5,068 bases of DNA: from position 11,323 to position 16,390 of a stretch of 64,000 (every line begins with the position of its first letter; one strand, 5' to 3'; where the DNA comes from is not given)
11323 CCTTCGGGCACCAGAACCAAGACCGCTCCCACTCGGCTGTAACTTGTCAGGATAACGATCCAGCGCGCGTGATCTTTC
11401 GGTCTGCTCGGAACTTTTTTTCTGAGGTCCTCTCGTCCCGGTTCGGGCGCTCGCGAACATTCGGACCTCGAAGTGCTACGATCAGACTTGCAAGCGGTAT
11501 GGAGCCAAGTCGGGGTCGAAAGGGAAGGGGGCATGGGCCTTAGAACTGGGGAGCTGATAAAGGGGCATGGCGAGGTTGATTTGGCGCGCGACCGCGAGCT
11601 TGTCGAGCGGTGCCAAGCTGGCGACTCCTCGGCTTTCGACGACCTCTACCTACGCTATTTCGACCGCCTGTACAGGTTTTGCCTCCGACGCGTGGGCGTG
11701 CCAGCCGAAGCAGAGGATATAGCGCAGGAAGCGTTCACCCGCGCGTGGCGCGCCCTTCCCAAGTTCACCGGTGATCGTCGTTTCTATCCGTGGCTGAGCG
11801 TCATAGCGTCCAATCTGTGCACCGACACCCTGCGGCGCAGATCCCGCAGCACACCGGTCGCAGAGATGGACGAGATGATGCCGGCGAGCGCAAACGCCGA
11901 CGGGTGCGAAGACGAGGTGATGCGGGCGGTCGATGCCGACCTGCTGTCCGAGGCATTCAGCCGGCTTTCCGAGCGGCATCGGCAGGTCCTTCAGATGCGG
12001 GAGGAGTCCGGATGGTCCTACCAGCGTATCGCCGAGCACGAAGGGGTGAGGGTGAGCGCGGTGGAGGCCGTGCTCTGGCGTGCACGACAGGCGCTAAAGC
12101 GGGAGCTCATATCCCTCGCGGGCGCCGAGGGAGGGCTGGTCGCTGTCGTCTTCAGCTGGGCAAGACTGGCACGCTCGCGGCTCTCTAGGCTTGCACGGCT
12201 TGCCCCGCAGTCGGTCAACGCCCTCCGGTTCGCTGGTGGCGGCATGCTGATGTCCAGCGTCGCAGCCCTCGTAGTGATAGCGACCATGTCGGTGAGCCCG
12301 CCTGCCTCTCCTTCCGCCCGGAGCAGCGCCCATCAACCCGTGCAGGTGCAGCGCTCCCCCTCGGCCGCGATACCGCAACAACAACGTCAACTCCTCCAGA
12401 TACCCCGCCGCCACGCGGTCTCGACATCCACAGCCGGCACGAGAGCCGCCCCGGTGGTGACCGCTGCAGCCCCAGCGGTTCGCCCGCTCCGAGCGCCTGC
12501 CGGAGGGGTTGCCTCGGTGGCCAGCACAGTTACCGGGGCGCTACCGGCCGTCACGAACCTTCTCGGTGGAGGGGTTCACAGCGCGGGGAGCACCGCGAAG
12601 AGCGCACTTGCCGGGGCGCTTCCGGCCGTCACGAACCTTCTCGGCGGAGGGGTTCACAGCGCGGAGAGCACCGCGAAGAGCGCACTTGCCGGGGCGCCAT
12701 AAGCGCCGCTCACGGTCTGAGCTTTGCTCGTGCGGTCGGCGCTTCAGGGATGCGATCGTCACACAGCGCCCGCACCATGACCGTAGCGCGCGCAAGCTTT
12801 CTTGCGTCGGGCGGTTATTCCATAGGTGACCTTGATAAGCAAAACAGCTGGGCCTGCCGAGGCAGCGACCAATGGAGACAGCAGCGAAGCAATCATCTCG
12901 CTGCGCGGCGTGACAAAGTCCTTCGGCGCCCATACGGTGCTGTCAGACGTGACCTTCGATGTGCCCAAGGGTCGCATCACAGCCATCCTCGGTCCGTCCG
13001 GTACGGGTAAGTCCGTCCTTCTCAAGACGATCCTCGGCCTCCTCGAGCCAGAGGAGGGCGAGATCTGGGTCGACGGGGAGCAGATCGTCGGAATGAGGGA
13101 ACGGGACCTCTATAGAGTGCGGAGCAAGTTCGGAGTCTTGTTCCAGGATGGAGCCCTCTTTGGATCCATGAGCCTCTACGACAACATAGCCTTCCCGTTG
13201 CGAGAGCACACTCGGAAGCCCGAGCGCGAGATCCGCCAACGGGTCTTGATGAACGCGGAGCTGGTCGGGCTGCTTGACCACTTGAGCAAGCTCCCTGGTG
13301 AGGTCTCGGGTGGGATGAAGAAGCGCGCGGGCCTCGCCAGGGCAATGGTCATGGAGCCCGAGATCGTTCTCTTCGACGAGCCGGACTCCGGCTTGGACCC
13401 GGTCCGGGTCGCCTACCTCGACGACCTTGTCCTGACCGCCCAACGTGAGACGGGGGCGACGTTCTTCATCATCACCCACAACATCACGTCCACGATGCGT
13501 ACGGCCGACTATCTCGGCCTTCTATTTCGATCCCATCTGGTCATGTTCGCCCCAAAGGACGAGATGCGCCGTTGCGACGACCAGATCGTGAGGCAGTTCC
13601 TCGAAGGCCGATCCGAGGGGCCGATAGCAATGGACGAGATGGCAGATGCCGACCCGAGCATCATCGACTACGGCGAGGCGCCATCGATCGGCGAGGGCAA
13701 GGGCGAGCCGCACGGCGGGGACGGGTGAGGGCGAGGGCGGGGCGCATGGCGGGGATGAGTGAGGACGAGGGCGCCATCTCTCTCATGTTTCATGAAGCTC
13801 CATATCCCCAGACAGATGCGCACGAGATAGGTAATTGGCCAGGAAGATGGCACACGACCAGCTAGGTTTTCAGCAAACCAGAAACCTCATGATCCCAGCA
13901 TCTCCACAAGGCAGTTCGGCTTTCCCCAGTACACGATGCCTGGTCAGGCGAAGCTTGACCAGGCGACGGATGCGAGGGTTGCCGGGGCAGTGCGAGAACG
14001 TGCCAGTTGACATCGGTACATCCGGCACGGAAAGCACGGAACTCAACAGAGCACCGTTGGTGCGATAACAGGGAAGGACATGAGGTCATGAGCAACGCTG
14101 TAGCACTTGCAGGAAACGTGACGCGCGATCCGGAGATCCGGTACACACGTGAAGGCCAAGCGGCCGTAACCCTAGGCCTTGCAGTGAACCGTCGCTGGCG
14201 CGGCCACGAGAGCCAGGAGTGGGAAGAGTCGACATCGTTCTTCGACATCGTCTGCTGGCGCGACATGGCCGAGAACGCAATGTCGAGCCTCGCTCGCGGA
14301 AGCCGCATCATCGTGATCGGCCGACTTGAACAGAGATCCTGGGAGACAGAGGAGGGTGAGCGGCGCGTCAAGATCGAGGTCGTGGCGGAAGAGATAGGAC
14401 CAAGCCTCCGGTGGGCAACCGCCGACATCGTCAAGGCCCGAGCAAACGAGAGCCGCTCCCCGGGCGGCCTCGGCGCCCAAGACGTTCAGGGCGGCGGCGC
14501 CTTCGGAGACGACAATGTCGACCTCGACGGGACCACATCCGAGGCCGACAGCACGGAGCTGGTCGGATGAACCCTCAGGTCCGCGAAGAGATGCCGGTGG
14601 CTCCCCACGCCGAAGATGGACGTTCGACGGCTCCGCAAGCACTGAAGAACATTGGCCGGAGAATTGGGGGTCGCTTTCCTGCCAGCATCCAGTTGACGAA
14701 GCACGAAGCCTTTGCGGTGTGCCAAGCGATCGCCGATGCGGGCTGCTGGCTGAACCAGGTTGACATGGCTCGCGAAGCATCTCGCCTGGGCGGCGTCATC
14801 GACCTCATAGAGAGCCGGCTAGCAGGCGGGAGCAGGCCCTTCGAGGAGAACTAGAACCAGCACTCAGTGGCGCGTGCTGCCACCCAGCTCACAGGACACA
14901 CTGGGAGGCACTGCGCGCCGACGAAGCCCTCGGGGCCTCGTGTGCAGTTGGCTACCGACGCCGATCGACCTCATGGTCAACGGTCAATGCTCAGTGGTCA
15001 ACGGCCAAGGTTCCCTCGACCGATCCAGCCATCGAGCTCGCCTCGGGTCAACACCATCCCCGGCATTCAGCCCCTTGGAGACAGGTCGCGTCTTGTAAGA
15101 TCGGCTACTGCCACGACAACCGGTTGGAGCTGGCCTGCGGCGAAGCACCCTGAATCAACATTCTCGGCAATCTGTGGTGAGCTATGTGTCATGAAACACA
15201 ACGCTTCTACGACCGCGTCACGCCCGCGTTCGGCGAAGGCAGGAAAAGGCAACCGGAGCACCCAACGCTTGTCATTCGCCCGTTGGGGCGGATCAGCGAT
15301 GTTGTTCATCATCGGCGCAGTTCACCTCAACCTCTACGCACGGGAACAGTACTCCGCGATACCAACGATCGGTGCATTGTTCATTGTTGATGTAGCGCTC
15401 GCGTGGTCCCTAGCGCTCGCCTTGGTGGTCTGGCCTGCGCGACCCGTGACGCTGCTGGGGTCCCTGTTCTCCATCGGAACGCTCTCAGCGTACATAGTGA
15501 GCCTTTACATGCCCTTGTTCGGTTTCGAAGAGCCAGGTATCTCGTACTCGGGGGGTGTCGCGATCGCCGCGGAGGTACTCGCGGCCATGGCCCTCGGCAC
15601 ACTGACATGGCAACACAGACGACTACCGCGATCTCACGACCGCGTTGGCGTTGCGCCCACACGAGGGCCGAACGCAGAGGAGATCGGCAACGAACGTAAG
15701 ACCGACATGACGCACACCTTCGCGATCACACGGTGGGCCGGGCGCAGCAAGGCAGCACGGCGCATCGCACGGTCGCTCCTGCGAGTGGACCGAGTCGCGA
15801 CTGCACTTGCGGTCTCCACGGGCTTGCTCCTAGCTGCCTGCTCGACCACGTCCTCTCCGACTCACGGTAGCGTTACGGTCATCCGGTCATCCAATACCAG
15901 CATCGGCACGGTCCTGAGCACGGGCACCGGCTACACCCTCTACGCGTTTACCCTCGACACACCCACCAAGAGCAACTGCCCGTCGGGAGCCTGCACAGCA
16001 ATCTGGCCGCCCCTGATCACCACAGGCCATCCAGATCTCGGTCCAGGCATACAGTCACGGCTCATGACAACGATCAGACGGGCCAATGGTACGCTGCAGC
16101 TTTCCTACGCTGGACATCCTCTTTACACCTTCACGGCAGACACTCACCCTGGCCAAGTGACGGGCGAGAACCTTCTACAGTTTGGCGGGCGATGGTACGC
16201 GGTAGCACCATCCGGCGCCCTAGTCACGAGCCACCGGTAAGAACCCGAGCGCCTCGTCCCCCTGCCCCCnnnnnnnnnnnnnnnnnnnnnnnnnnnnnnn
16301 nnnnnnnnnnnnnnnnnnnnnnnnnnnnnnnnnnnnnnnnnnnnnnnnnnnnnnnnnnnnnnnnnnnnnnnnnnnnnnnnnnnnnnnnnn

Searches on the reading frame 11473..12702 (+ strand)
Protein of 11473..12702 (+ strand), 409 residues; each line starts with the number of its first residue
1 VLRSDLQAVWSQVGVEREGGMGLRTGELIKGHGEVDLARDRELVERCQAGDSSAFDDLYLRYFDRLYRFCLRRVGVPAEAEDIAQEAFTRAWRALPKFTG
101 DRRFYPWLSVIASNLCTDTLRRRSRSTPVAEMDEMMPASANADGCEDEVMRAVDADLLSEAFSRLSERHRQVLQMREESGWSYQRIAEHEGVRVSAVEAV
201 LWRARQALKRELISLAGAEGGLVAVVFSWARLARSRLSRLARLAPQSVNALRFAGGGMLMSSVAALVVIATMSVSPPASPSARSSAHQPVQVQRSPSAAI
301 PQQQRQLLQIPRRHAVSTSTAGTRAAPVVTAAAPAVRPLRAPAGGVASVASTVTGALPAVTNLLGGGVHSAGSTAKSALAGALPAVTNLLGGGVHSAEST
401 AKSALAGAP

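Call 9: search_protein_families(library=pfam, proteins=[window:11473-12702:+], max_evalue=0.001)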
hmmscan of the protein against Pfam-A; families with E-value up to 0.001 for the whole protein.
window:11473-12702:+ (409 aa): 4 families
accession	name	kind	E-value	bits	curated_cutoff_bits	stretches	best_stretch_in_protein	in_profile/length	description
PF04542.20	Sigma70_r2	-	6e-18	64.8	24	1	58-125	1-70/71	Sigma-70 region 2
PF08281.18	Sigma70_r4_2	-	8.2e-10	38.6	25.7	1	157-208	3-54/54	Sigma-70, region 4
PF07638.17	Sigma70_ECF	-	1.1e-07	32.4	21.1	1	42-212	6-183/185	ECF sigma factor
PF04545.22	Sigma70_r4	-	7.5e-07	29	24.1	1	161-209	1-49/50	Sigma-70, region 4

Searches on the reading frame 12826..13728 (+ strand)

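Call 9: search_protein_families(library=pfam, proteins=[window:12826-13728:+], max_evalue=0.001)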
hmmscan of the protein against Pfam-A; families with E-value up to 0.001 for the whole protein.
window:12826-13728:+ (300 aa): 5 families
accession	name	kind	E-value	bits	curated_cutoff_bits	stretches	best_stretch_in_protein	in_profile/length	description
PF00005.33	ABC_tran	-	1.8e-31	110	25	1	39-187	1-136/137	ABC transporter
PF13304.12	AAA_21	-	7.9e-10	39.7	27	1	159-220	237-300/304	AAA domain, putative AbiEii toxin, Type IV TA system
PF02463.25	SMC_N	-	5.5e-06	26.4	40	0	136-231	113-210/220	RecF/RecN/SMC N terminal domain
PF13555.12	AAA_29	-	0.00058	20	27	0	42-77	15-50/61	P-loop containing region of AAA domain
PF13401.12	AAA_22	-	0.00094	19.9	27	0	50-136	6-71/130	AAA domain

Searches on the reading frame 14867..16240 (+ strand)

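Call 9: search_protein_families(library=pfam, proteins=[window:14867-16240:+], max_evalue=0.001)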
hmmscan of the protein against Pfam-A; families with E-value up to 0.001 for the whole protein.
window:14867-16240:+ (457 aa): 1 family
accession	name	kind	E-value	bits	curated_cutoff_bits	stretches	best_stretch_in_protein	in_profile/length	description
PF03640.20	Lipoprotein_15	-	6e-22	77.3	24.4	2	401-446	1-46/47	Secreted repeat of unknown function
